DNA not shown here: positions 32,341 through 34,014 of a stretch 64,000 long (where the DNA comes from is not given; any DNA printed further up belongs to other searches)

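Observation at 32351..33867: Housekeeping-type sigma-70 factor fused to a second, LuxR/GerE-type helix-turn-helix domain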

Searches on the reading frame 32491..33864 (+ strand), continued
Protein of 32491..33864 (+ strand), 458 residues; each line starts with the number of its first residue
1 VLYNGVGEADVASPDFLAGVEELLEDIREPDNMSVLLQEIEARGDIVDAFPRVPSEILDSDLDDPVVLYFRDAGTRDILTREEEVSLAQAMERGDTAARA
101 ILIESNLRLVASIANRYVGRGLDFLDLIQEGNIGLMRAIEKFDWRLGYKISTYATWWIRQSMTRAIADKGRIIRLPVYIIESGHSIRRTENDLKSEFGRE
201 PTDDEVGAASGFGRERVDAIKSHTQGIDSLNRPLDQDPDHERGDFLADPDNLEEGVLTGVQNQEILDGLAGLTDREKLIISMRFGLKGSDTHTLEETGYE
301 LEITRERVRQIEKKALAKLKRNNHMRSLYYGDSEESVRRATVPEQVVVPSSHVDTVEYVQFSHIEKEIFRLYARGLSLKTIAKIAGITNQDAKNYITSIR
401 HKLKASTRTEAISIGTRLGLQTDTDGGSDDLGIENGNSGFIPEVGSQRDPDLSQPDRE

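Call 8: find_encoding_contigs(protein=P0001, flank=3000, max_places=6)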
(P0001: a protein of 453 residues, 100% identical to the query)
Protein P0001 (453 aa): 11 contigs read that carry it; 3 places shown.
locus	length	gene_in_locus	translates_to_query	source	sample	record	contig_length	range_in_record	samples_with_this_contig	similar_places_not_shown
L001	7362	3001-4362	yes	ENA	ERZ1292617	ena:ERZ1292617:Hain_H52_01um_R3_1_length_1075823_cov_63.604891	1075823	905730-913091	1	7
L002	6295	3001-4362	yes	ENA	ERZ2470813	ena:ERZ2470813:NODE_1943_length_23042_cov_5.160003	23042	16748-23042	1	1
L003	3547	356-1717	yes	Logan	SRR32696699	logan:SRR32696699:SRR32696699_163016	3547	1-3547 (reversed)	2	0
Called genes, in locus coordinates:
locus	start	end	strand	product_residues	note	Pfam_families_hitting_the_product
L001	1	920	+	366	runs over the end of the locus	PF13399:LytR_C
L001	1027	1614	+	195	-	-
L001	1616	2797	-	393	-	PF09992:NAGPA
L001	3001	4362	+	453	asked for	PF00140:Sigma70_r1_2, PF04542:Sigma70_r2, PF04539:Sigma70_r3, PF04545:Sigma70_r4, PF00196:GerE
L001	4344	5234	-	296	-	PF01261:AP_endonuc_2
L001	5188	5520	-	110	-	PF03819:MazG (weak), PF12643:MazG-like (weak)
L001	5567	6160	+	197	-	PF00730:HhH-GPD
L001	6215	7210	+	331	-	PF00389:2-Hacid_dh, PF02826:2-Hacid_dh_C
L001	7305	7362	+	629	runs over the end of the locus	PF00456:Transketolase_N, PF13292:DXP_synthase_N (weak), PF00676:E1_dh, PF02779:Transket_pyr, PF02780:Transketolase_C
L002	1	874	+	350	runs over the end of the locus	PF13399:LytR_C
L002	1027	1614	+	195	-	-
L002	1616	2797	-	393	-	PF09992:NAGPA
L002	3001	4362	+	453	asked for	PF00140:Sigma70_r1_2, PF04542:Sigma70_r2, PF04539:Sigma70_r3, PF04545:Sigma70_r4, PF00196:GerE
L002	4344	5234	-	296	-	PF01261:AP_endonuc_2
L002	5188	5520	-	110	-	PF03819:MazG (weak), PF12643:MazG-like (weak)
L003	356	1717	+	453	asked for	PF00140:Sigma70_r1_2, PF04542:Sigma70_r2, PF04539:Sigma70_r3, PF04545:Sigma70_r4, PF00196:GerE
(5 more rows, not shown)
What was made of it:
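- The identical protein is found on 11 contigs from several samples (call 8).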

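Call 9: find_encoding_contigs(protein=P0002, flank=10000, max_places=4)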
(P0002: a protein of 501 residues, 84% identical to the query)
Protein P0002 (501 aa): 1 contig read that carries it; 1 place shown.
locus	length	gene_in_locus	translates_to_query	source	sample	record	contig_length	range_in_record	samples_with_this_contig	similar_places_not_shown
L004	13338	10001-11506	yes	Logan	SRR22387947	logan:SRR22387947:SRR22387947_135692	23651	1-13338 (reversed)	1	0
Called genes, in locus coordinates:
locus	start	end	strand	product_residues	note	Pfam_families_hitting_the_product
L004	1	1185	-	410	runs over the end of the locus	PF25990:Beta-barrel_YknX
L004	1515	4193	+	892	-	PF00690:Cation_ATPase_N, PF00122:E1-E2_ATPase, PF00702:Hydrolase, PF13246:Cation_ATPase, PF00689:Cation_ATPase_C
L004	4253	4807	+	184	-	PF00293:NUDIX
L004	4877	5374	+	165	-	PF00258:Flavodoxin_1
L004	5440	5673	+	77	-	PF11387:DUF2795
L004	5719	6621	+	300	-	-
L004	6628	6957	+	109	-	-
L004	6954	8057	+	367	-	PF13399:LytR_C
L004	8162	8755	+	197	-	-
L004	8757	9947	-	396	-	PF09992:NAGPA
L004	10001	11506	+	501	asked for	PF00140:Sigma70_r1_2, PF04542:Sigma70_r2, PF04539:Sigma70_r3, PF04545:Sigma70_r4, PF00196:GerE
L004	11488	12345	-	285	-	PF01261:AP_endonuc_2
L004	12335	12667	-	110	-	PF03819:MazG (weak), PF12643:MazG-like (weak)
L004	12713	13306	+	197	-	PF00730:HhH-GPD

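Call 13: list_cluster_members(proteins=[P0001, P0002])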
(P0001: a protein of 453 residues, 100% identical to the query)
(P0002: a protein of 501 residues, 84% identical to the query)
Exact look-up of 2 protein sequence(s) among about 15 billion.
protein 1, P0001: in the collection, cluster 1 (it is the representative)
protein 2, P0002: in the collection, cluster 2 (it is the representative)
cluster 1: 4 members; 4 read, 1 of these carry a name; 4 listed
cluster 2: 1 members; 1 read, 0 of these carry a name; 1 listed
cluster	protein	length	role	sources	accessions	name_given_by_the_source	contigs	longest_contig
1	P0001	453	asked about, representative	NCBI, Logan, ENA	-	-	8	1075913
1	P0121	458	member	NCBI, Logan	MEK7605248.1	MAG: sigma-70 family RNA polymerase sigma factor [Patescibacteria group bacterium]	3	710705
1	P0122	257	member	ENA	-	-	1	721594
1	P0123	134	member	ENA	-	-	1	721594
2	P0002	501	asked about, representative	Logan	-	-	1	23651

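Call 15: find_encoding_contigs(protein=P0123, flank=3000, max_places=4)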
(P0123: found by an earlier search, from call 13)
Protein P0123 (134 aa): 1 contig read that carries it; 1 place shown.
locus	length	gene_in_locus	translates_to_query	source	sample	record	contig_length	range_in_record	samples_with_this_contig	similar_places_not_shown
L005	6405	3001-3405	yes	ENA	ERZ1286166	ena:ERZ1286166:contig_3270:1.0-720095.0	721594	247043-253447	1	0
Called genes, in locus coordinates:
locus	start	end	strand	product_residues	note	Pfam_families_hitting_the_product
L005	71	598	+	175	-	-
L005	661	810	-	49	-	PF09992:NAGPA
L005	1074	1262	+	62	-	-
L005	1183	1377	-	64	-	-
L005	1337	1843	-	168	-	-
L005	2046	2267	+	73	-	-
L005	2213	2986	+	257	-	PF00140:Sigma70_r1_2, PF04542:Sigma70_r2, PF04539:Sigma70_r3, PF04545:Sigma70_r4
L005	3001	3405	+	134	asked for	PF00196:GerE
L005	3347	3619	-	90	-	PF01261:AP_endonuc_2 (weak)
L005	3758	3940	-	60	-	-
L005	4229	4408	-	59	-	PF12643:MazG-like (weak), PF03819:MazG (weak)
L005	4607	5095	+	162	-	PF00730:HhH-GPD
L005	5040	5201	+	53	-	-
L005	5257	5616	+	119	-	PF00389:2-Hacid_dh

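Call 26: find_homologous_proteins(query=A2, max_evalue=1e-20)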
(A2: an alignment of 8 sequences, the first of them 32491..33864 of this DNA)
Query A2 (8 sequences) (458 aa, profile of the alignment): 8000 proteins with E <= 1e-20 among 8000 candidates; the best 120 are listed.
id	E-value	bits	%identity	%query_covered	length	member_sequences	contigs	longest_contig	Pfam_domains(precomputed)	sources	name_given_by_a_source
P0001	6.3e-195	667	100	99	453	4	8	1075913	PF00196.26,PF04545.23,PF00140.26,PF04542.21,PF04539.23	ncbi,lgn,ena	-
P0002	2.5e-192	658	84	100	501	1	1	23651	PF00196.26,PF04545.23,PF00140.26,PF04542.21,PF04539.23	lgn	-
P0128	2.1e-178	612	-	-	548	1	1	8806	PF13412.13,PF13384.13,PF13518.13,PF00196.26,PF01381.29,PF04545.23,PF04542.21,PF08281.19,PF04539.23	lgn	-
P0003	1.5e-150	520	-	-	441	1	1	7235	PF04545.23,PF00140.26,PF03979.20,PF04542.21,PF04539.23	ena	-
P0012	1.7e-123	431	51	58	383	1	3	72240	PF04545.23,PF00140.26,PF03979.20,PF04542.21,PF04539.23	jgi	jgi:RNA polymerase primary sigma factor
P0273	5.0e-123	430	49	58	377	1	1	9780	PF04545.23,PF00140.26,PF03979.20,PF04542.21,PF04539.23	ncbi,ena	-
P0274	6.4e-122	426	49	58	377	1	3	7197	PF04545.23,PF00140.26,PF03979.20,PF04542.21,PF04539.23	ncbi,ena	-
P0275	1.2e-121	425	47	58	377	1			PF04545.23,PF00140.26,PF03979.20,PF04542.21,PF04539.23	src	-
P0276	3.5e-121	424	49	58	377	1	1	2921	PF04545.23,PF00140.26,PF03979.20,PF04542.21,PF04539.23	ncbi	-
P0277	3.5e-121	424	49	58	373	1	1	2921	PF04545.23,PF00140.26,PF03979.20,PF04542.21,PF04539.23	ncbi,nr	ncbi:MAG: RNA polymerase sigma factor RpoD [Lachnospiraceae bacterium]|nr:RNA polymerase sigma facto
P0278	4.2e-121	423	49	58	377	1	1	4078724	PF04545.23,PF00140.26,PF03979.20,PF04542.21,PF04539.23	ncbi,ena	ncbi:RNA polymerase sigma factor RpoD [Lachnospiraceae bacterium C1.1]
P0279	4.2e-121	423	49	58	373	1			PF04545.23,PF00140.26,PF03979.20,PF04542.21,PF04539.23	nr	nr:RNA polymerase sigma factor RpoD [Lachnospiraceae bacterium C1.1]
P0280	5.2e-121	423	49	58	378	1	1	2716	PF04545.23,PF00140.26,PF03979.20,PF04542.21,PF04539.23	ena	-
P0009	5.8e-121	423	49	61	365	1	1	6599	PF04545.23,PF00140.26,PF03979.20,PF04542.21,PF04539.23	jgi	jgi:RNA polymerase primary sigma factor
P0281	6.0e-121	423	49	58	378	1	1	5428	PF04545.23,PF00140.26,PF03979.20,PF04542.21,PF04539.23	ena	-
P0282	6.4e-121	423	48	58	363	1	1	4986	PF04545.23,PF00140.26,PF03979.20,PF04542.21,PF04539.23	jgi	jgi:RNA polymerase primary sigma factor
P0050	8.9e-121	422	47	58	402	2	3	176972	PF04545.23,PF00140.26,PF03979.20,PF04542.21,PF04539.23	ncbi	-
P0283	9.4e-121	422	47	58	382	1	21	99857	PF04545.23,PF00140.26,PF04542.21,PF04539.23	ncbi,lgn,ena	-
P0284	9.5e-121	422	47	58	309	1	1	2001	PF04545.23,PF00140.26,PF04542.21,PF04539.23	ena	-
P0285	9.7e-121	422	47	58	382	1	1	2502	PF04545.23,PF00140.26,PF04542.21,PF04539.23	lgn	-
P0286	1.1e-120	422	47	58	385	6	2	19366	PF04545.23,PF00140.26,PF03979.20,PF04542.21,PF04539.23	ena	-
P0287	1.5e-120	422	47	58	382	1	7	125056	PF04545.23,PF00140.26,PF04542.21,PF04539.23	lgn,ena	-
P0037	1.7e-120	421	49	59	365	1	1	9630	PF04545.23,PF00140.26,PF03979.20,PF04542.21,PF04539.23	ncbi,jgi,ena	-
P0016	2.6e-120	421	45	65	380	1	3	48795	PF04545.23,PF00140.26,PF03979.20,PF04542.21,PF04539.23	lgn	-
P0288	2.8e-120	421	46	58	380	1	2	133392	PF04545.23,PF00140.26,PF03979.20,PF04542.21,PF04539.23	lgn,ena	-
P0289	3.1e-120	421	46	59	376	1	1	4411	PF04545.23,PF00140.26,PF04542.21,PF04539.23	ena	-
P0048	3.1e-120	421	47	58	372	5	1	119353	PF04545.23,PF00140.26,PF03979.20,PF04542.21,PF04539.23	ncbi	-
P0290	3.5e-120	420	47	58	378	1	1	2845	PF04545.23,PF00140.26,PF03979.20,PF04542.21,PF04539.23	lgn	-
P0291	3.7e-120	420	46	58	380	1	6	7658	PF04545.23,PF00140.26,PF03979.20,PF04542.21,PF04539.23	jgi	jgi:RNA polymerase primary sigma factor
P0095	3.8e-120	420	47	58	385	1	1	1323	PF04545.23,PF00140.26,PF04542.21,PF04539.23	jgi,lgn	-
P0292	4.0e-120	420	46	62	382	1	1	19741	PF04545.23,PF00140.26,PF03979.20,PF04542.21,PF04539.23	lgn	-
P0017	4.2e-120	420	45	64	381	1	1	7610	PF04545.23,PF00140.26,PF03979.20,PF04542.21,PF04539.23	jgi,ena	-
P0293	4.2e-120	420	48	64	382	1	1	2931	PF04545.23,PF00140.26,PF03979.20,PF04542.21,PF04539.23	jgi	-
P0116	4.5e-120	420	44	66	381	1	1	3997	PF04545.23,PF00140.26,PF03979.20,PF04542.21,PF04539.23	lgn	-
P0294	4.8e-120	420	47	59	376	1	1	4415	PF04545.23,PF00140.26,PF03979.20,PF04542.21,PF04539.23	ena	-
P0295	5.3e-120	420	46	59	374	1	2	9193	PF04545.23,PF00140.26,PF03979.20,PF04542.21,PF04539.23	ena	-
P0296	5.7e-120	420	46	58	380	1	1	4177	PF04545.23,PF00140.26,PF03979.20,PF04542.21,PF04539.23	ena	-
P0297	5.9e-120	420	46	58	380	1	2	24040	PF04545.23,PF00140.26,PF03979.20,PF04542.21,PF04539.23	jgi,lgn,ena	-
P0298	6.4e-120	419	46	58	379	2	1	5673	PF04545.23,PF00140.26,PF03979.20,PF04542.21,PF04539.23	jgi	-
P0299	7.5e-120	419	46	58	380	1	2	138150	PF04545.23,PF00140.26,PF03979.20,PF04542.21,PF04539.23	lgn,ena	-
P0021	7.6e-120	419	45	64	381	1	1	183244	PF04545.23,PF00140.26,PF03979.20,PF04542.21,PF04539.23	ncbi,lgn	-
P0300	8.6e-120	419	46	58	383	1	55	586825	PF04545.23,PF00140.26,PF03979.20,PF04542.21,PF04539.23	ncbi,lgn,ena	-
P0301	8.6e-120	419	47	58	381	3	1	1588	PF04545.23,PF00140.26,PF03979.20,PF04542.21,PF04539.23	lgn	-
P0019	1.0e-119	419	45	65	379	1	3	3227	PF04545.23,PF00140.26,PF03979.20,PF04542.21,PF04539.23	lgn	-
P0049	1.0e-119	419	48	58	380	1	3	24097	PF04545.23,PF00140.26,PF03979.20,PF04542.21,PF04539.23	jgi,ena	-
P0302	1.1e-119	419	46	58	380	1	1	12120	PF04545.23,PF00140.26,PF03979.20,PF04542.21,PF04539.23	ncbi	-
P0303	1.2e-119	419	45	62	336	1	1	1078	PF04545.23,PF00140.26,PF04542.21,PF04539.23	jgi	-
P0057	1.3e-119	419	44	66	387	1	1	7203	PF04545.23,PF00140.26,PF03979.20,PF04542.21,PF04539.23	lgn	-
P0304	1.3e-119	418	46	59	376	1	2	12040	PF04545.23,PF00140.26,PF04542.21,PF04539.23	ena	-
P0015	1.3e-119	418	45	65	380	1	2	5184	PF04545.23,PF00140.26,PF03979.20,PF04542.21,PF04539.23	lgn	-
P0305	1.3e-119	418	47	58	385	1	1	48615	PF04545.23,PF00140.26,PF03979.20,PF04542.21,PF04539.23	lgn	-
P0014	1.4e-119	418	45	65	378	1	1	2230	PF04545.23,PF00140.26,PF03979.20,PF04542.21,PF04539.23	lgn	-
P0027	1.8e-119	418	45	63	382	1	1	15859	PF04545.23,PF00140.26,PF03979.20,PF04542.21,PF04539.23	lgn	-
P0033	2.3e-119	418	47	58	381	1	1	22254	PF04545.23,PF00140.26,PF04542.21,PF04539.23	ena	-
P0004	2.8e-119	417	51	59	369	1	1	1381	PF04545.23,PF00140.26,PF03979.20,PF04542.21,PF04539.23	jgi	-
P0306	2.9e-119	417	45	62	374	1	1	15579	PF04545.23,PF00140.26,PF03979.20,PF04542.21,PF04539.23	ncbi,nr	ncbi:MAG: RNA polymerase sigma factor RpoD [Clostridiales bacterium]|nr:RNA polymerase sigma factor 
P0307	3.1e-119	417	45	62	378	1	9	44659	PF04545.23,PF00140.26,PF03979.20,PF04542.21,PF04539.23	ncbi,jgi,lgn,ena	-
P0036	3.5e-119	417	44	66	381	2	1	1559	PF04545.23,PF00140.26,PF03979.20,PF04542.21,PF04539.23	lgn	-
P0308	3.8e-119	417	49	56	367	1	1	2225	PF04545.23,PF00140.26,PF03979.20,PF04542.21,PF04539.23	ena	-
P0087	3.8e-119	417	44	66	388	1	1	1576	PF04545.23,PF00140.26,PF03979.20,PF04542.21,PF04539.23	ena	-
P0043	4.0e-119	417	48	58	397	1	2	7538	PF02601.21,PF04545.23,PF00140.26,PF03979.20,PF04542.21,PF04539.23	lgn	-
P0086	4.2e-119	417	44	66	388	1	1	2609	PF04545.23,PF00140.26,PF03979.20,PF04542.21,PF04539.23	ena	-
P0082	4.8e-119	417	44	66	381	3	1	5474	PF04545.23,PF00140.26,PF03979.20,PF04542.21,PF04539.23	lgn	-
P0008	5.3e-119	416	49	59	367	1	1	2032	PF04545.23,PF00140.26,PF03979.20,PF04542.21,PF04539.23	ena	-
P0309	5.9e-119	416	49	59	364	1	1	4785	PF04545.23,PF00140.26,PF03979.20,PF04542.21,PF04539.23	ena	-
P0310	6.4e-119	416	48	58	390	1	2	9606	PF04545.23,PF00140.26,PF04542.21,PF04539.23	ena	-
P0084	7.1e-119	416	44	67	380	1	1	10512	PF04545.23,PF00140.26,PF03979.20,PF04542.21,PF04539.23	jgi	-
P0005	8.9e-119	416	51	58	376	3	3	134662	PF04545.23,PF00140.26,PF04542.21,PF04539.23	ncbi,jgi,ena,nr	ncbi:RNA polymerase sigma factor RpoD [bacterium]|nr:RNA polymerase sigma factor RpoD [bacterium]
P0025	1.0e-118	416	45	66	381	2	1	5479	PF04545.23,PF00140.26,PF03979.20,PF04542.21,PF04539.23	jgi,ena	-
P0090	1.1e-118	415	44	66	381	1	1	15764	PF04545.23,PF00140.26,PF03979.20,PF04542.21,PF04539.23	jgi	-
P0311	1.1e-118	415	48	58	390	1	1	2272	PF04545.23,PF00140.26,PF04542.21,PF04539.23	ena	-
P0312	1.2e-118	415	48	58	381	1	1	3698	PF04545.23,PF00140.26,PF04542.21,PF04539.23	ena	-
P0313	1.2e-118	415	48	58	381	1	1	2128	PF04545.23,PF00140.26,PF04542.21,PF04539.23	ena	-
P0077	1.3e-118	415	44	66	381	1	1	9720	PF04545.23,PF00140.26,PF03979.20,PF04542.21,PF04539.23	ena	-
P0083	1.4e-118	415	45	66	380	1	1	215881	PF04545.23,PF00140.26,PF03979.20,PF04542.21,PF04539.23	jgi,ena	-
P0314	1.5e-118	415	48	60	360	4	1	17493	PF04545.23,PF00140.26,PF03979.20,PF04542.21,PF04539.23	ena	-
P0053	1.5e-118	415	44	66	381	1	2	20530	PF04545.23,PF00140.26,PF03979.20,PF04542.21,PF04539.23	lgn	-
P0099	1.6e-118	415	44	66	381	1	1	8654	PF04545.23,PF00140.26,PF03979.20,PF04542.21,PF04539.23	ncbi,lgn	-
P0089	1.7e-118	415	44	66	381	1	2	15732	PF04545.23,PF00140.26,PF03979.20,PF04542.21,PF04539.23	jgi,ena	-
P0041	1.7e-118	415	46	63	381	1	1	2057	PF04545.23,PF00140.26,PF04542.21,PF04539.23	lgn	-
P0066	1.7e-118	415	44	66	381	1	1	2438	PF04545.23,PF00140.26,PF03979.20,PF04542.21,PF04539.23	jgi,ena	-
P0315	1.8e-118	415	48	58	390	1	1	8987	PF04545.23,PF00140.26,PF04542.21,PF04539.23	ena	-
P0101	1.9e-118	415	47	58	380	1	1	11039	PF04545.23,PF00140.26,PF03979.20,PF04542.21,PF04539.23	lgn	-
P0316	2.2e-118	414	48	58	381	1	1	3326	PF04545.23,PF00140.26,PF04542.21,PF04539.23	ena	-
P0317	2.2e-118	414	48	58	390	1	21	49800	PF04545.23,PF00140.26,PF04542.21,PF04539.23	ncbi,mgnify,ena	mgnify:CR=1 FL=1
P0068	2.2e-118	414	44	66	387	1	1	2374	PF04545.23,PF00140.26,PF03979.20,PF04542.21,PF04539.23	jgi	-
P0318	2.3e-118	414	48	58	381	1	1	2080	PF04545.23,PF00140.26,PF04542.21,PF04539.23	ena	-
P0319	2.3e-118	414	48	58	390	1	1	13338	PF04545.23,PF00140.26,PF04542.21,PF04539.23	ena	-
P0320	2.3e-118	414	46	58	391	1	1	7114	PF04545.23,PF00140.26,PF03979.20,PF04542.21,PF04539.23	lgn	-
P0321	2.3e-118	414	46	60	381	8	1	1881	PF04545.23,PF00140.26,PF04542.21,PF04539.23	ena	-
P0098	2.8e-118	414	46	60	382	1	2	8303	PF04545.23,PF00140.26,PF04542.21,PF04539.23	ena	-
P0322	2.8e-118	414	47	58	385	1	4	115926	PF04545.23,PF00140.26,PF03979.20,PF04542.21,PF04539.23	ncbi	ncbi:MAG: RNA polymerase sigma factor RpoD [Anaerovoracaceae bacterium]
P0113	2.8e-118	414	46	60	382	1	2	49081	PF04545.23,PF00140.26,PF04542.21,PF04539.23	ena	-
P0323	3.2e-118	414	48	58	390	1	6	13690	PF04545.23,PF00140.26,PF04542.21,PF04539.23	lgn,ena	-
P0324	3.3e-118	414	48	58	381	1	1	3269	PF04545.23,PF00140.26,PF04542.21,PF04539.23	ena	-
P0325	3.6e-118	414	46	60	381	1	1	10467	PF04545.23,PF00140.26,PF04542.21,PF04539.23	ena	-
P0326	3.8e-118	414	46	58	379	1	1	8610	PF04545.23,PF00140.26,PF04542.21,PF04539.23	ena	-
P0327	4.0e-118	414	48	60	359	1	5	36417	PF04545.23,PF00140.26,PF03979.20,PF04542.21,PF04539.23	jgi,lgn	-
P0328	4.1e-118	414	46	60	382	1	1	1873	PF04545.23,PF00140.26,PF04542.21,PF04539.23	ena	-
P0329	4.3e-118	413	46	60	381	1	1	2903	PF04545.23,PF00140.26,PF04542.21,PF04539.23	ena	-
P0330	4.4e-118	413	43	69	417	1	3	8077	PF04545.23,PF00140.26,PF03979.20,PF04542.21,PF04539.23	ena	-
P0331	5.0e-118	413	47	58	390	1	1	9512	PF04545.23,PF00140.26,PF04542.21,PF04539.23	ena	-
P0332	5.1e-118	413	48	58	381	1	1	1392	PF04545.23,PF00140.26,PF04542.21,PF04539.23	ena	-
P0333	5.3e-118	413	48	58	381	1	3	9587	PF04545.23,PF00140.26,PF04542.21,PF04539.23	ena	-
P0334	5.5e-118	413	48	58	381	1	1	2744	PF04545.23,PF00140.26,PF04542.21,PF04539.23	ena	-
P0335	5.6e-118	413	47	58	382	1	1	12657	PF04545.23,PF00140.26,PF04542.21,PF04539.23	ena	-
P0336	6.0e-118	413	47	58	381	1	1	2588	PF04545.23,PF00140.26,PF04542.21,PF04539.23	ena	-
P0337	6.1e-118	413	46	60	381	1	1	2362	PF04545.23,PF00140.26,PF04542.21,PF04539.23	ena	-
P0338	6.7e-118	413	47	58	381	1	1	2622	PF04545.23,PF00140.26,PF04542.21,PF04539.23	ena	-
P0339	7.0e-118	413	43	58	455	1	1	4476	PF04545.23,PF00140.26,PF03979.20,PF04542.21,PF04539.23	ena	-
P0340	7.2e-118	413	47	58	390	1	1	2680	PF04545.23,PF00140.26,PF04542.21,PF04539.23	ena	-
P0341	7.2e-118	413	46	60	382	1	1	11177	PF04545.23,PF00140.26,PF04542.21,PF04539.23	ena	-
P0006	7.8e-118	413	47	59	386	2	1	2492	PF04967.19,PF04545.23,PF00140.26,PF04542.21,PF04539.23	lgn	-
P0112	7.9e-118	413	46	60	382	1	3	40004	PF04545.23,PF00140.26,PF04542.21,PF04539.23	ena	-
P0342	8.4e-118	413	47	58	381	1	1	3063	PF04545.23,PF00140.26,PF04542.21,PF04539.23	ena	-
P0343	9.2e-118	412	47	58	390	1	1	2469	PF04545.23,PF00140.26,PF04542.21,PF04539.23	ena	-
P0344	9.3e-118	412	47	58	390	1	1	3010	PF04545.23,PF00140.26,PF04542.21,PF04539.23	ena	-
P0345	1.0e-117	412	47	58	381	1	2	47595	PF04545.23,PF00140.26,PF04542.21,PF04539.23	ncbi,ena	-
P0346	1.1e-117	412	47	58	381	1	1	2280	PF04545.23,PF00140.26,PF04542.21,PF04539.23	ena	-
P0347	1.2e-117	412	45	58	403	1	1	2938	PF04545.23,PF00140.26,PF04542.21,PF04539.23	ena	-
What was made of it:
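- Tried and rejected: A profile search with all the fusions recovered only P0001, P0002 and P0128 as fused proteins (call 26).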
